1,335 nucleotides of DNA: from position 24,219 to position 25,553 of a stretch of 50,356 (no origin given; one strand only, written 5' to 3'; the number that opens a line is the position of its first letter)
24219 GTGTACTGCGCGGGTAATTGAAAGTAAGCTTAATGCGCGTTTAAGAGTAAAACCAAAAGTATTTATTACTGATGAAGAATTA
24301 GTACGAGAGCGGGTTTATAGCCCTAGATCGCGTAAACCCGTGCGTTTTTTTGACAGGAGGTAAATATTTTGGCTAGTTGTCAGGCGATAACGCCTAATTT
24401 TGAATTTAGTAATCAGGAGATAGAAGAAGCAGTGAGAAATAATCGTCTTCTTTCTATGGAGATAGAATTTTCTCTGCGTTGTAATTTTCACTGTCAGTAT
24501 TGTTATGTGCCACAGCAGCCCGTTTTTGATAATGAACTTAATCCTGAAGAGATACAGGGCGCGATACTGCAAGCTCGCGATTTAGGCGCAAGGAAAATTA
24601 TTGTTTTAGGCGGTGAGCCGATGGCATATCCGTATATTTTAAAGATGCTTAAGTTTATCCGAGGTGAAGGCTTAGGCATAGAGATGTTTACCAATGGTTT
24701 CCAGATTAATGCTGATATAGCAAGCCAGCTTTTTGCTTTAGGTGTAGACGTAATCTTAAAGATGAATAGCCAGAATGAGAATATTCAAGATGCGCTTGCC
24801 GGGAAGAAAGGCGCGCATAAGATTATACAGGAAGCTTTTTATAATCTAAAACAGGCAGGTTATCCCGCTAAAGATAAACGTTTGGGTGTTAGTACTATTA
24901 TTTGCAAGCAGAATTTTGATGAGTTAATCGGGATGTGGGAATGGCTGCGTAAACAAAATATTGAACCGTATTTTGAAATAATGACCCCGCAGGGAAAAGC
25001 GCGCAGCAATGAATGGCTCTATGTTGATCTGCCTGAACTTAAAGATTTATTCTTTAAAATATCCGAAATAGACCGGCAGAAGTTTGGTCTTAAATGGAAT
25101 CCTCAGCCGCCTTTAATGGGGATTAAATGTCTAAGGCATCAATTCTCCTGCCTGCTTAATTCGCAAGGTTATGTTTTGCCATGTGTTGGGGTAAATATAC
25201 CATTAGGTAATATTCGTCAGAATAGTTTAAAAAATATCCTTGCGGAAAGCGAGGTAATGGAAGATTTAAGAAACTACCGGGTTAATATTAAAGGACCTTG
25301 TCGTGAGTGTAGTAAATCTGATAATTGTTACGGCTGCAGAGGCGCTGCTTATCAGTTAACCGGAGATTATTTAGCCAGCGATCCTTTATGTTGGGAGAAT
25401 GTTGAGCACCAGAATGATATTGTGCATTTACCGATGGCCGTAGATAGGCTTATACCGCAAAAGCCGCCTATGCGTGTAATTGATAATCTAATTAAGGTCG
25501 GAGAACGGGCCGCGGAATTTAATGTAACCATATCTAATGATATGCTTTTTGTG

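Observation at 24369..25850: Unusual fusion: radical SAM + SPASM-like Cys-rich domain fused to an ApeI/FabZ-type hotdog domain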

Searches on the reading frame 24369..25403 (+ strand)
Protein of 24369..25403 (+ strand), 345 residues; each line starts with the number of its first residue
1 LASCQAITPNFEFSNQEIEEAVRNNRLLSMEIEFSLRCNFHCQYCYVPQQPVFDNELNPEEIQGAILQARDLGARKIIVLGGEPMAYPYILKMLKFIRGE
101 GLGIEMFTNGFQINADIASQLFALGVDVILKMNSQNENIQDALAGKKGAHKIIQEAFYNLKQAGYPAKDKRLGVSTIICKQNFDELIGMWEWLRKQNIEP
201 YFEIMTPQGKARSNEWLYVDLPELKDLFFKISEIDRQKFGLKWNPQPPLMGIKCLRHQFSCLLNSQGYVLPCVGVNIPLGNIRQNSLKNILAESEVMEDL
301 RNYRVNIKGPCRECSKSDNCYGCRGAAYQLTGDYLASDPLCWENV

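Call 67: search_solved_structures(query=window:24369-25403:+, max_evalue=0.001, show_alignments=1)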
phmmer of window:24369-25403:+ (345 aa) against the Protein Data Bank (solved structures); distinct sequences matched with E-value up to 0.001: 14.
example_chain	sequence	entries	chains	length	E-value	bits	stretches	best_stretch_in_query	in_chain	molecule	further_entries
6c8v_A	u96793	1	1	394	1.8e-09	40.3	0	32-151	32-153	Coenzyme PQQ synthesis protein E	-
6efn_A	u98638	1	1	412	6.9e-09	38.4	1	28-296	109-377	Sporulation killing factor maturation protein SkfB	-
7wzv_A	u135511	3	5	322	2.3e-06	30.1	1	23-114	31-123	4Fe-4S cluster-binding domain-containing protein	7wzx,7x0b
7n7i_A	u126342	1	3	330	1.6e-05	27.3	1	28-137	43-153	Viperin-like enzyme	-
6b4c_A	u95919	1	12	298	1.6e-05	27.3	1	28-137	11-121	Viperin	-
9dgw_A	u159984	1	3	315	2.5e-05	26.7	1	28-137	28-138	Radical SAM core domain-containing protein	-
9dfw_A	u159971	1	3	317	2.7e-05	26.6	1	28-137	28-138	Radical SAM core domain-containing protein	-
1tv7_A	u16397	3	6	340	6e-05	25.4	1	29-216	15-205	Molybdenum cofactor biosynthesis protein A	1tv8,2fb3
2fb2_A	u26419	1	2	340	6.9e-05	25.2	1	30-216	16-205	Molybdenum cofactor biosynthesis protein A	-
5v1q_A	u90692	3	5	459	7.2e-05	25.2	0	29-199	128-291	Radical SAM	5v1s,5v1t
9dfu_A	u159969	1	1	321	0.00026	23.3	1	28-186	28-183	Radical SAM core domain-containing protein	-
9dfn_A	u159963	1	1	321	0.00058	22.2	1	29-186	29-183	Radical SAM core domain-containing protein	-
5vsl_A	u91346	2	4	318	0.00083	21.7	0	19-114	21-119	Radical S-adenosyl methionine domain-containing protein 2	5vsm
6q2p_A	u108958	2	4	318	0.00084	21.6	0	19-114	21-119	Radical S-adenosyl methionine domain-containing protein 2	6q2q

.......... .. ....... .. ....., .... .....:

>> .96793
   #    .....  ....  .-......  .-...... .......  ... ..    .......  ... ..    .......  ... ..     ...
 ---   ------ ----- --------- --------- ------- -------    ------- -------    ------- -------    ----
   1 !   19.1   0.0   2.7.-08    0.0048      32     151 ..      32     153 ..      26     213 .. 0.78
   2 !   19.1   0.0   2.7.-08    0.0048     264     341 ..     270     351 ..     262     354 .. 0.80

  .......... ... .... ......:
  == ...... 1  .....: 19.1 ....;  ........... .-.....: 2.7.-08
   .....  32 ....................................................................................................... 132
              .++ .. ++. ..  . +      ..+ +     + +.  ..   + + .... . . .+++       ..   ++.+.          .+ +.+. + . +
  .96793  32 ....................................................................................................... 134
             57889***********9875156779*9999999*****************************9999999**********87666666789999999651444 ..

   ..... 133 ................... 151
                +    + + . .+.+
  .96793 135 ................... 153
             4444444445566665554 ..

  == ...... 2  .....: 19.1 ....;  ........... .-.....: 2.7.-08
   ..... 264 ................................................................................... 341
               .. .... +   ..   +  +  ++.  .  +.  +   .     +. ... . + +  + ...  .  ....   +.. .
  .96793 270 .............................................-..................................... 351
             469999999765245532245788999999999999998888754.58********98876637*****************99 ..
